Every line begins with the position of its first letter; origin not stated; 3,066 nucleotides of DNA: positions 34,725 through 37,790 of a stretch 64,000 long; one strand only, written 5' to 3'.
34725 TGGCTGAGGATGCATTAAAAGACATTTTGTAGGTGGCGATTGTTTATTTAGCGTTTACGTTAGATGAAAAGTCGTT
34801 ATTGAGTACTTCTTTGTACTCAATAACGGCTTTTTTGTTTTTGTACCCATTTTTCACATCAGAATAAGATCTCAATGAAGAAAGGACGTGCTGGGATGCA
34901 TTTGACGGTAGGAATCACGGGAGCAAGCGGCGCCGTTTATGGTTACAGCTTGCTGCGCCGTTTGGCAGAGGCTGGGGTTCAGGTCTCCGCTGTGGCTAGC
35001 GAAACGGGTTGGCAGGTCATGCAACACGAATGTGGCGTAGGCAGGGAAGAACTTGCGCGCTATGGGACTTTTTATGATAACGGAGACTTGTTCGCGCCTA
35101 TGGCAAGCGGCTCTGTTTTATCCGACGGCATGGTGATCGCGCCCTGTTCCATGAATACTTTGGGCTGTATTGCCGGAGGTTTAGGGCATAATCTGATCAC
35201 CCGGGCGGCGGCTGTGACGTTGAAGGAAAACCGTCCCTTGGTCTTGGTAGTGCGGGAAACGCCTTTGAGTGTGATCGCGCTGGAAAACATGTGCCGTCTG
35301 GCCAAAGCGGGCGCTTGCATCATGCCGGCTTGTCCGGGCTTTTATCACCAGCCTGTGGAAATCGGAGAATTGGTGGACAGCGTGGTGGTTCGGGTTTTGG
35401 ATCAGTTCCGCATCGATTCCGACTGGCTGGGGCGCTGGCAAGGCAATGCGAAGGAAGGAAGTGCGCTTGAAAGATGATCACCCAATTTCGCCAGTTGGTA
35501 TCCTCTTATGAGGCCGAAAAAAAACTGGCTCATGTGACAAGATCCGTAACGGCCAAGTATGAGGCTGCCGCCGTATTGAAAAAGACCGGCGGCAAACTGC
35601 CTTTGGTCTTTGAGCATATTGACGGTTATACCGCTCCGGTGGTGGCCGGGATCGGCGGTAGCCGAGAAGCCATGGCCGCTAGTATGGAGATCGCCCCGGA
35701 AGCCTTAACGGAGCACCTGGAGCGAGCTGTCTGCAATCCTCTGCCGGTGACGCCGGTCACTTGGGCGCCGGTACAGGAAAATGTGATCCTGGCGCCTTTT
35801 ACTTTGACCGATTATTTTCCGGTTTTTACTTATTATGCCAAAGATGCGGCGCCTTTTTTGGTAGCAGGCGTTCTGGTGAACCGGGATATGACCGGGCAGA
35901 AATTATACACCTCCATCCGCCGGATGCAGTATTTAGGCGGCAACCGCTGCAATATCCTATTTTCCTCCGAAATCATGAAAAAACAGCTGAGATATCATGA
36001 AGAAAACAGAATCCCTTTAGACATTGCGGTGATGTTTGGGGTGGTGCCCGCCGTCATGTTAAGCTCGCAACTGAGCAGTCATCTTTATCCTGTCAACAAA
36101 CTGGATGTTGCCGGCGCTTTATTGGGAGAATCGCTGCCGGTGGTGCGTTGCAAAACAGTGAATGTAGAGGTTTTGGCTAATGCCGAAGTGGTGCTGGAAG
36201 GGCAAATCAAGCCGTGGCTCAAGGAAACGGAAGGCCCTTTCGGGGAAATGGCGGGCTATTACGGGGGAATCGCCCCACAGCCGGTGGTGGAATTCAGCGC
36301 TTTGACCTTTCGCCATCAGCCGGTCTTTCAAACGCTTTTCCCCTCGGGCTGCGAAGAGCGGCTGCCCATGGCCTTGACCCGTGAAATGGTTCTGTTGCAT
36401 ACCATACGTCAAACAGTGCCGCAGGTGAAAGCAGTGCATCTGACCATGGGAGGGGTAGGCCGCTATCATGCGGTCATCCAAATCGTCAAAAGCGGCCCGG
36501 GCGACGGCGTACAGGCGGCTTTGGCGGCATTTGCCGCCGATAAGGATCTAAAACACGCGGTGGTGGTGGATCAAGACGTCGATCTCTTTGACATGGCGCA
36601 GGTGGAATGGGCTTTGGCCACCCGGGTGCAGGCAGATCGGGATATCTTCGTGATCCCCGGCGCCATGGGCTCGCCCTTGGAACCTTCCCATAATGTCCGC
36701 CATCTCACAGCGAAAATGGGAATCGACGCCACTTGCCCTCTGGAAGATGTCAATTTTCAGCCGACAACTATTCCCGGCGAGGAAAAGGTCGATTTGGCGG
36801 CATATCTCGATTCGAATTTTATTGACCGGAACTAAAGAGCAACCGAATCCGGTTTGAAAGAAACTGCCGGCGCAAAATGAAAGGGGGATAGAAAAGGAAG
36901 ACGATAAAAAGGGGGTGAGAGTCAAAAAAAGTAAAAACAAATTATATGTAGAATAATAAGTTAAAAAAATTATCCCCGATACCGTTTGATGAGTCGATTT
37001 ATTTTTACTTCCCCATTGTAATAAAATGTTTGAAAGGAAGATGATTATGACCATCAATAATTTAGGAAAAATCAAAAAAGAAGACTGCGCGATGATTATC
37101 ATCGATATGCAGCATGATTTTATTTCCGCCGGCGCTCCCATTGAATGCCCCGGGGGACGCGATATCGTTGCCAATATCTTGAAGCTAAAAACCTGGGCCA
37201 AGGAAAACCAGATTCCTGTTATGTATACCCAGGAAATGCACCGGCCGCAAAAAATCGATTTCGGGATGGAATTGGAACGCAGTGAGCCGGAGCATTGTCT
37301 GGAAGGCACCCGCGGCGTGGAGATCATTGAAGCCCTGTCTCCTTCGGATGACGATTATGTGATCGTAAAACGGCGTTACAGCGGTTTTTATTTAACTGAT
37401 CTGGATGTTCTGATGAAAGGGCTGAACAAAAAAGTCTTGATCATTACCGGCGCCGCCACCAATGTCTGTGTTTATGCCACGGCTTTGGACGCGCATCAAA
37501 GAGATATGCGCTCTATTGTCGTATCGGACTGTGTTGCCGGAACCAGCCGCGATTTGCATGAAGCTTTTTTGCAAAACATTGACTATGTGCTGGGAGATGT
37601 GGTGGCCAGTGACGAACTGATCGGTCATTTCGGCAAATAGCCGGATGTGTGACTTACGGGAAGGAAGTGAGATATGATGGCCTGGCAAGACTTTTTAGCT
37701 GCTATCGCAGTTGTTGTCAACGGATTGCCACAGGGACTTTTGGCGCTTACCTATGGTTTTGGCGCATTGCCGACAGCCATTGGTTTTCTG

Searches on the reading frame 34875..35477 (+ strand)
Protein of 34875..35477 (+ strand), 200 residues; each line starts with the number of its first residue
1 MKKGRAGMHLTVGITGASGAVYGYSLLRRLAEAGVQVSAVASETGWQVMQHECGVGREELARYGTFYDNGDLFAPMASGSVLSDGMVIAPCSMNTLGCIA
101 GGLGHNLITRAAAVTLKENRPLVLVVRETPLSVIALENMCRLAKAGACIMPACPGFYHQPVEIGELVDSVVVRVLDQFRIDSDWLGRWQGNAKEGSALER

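Call 17: search_protein_families(library=ncbifam, max_evalue=1e-25, proteins=[window:34875-35477:+])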
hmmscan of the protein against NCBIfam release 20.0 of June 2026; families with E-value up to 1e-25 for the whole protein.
window:34875-35477:+ (200 aa): 4 families
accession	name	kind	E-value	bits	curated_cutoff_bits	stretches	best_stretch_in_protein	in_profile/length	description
NF004685.0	PRK06029.1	subfamily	2.2e-60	204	188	1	8-190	2-186/187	UbiX family flavin prenyltransferase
TIGR00421.1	ubiX_pad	subfamily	5.8e-60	202.1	108.9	1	10-188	2-181/181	UbiX family flavin prenyltransferase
NF041206.1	VdcB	exception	2.4e-58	196.8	290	1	10-190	2-184/184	non-oxidative hydroxyarylic acid decarboxylases subunit B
NF041218.1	BagM_FevK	exception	3.5e-48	163.8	420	1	8-194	1-189/215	bagremycin/ferroverdin biosynthesis UbiX family decarboxylase BagM/FevK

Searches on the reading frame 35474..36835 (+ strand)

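Call 17: search_protein_families(library=ncbifam, max_evalue=1e-25, proteins=[window:35474-36835:+])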
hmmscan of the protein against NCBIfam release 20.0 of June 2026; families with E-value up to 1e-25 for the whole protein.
window:35474-36835:+ (453 aa): 5 families
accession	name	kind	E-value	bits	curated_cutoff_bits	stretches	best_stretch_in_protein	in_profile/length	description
TIGR00148.1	TIGR00148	subfamily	3.8e-88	296.1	244.85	1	5-421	1-437/438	UbiD family decarboxylase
NF041204.1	VdcC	exception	1.8e-76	257.5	650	1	3-426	2-442/467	non-oxidative hydroxyarylic acid decarboxylases subunit C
TIGR03701.1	mena_SCO4490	equivalog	3.4e-42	144.7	495.9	1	95-398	112-418/433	menaquinone biosynthesis decarboxylase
NF008175.0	PRK10922.1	equivalog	1.9e-34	119.1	788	1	90-421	120-457/497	4-hydroxy-3-polyprenylbenzoate decarboxylase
TIGR02724.1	phenyl_P_beta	equivalog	1.5e-29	102.8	468.95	1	13-424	11-444/472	phenylphosphate carboxylase subunit beta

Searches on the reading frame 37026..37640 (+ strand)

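Call 18: search_protein_families(library=pfam, max_evalue=1e-8, proteins=[window:37026-37640:+])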
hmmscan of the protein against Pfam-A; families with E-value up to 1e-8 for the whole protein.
window:37026-37640:+ (204 aa): 1 family
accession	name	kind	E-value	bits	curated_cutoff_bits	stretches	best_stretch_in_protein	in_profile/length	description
PF00857.26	Isochorismatase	-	3e-45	154.9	27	1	21-196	1-174/175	Isochorismatase domain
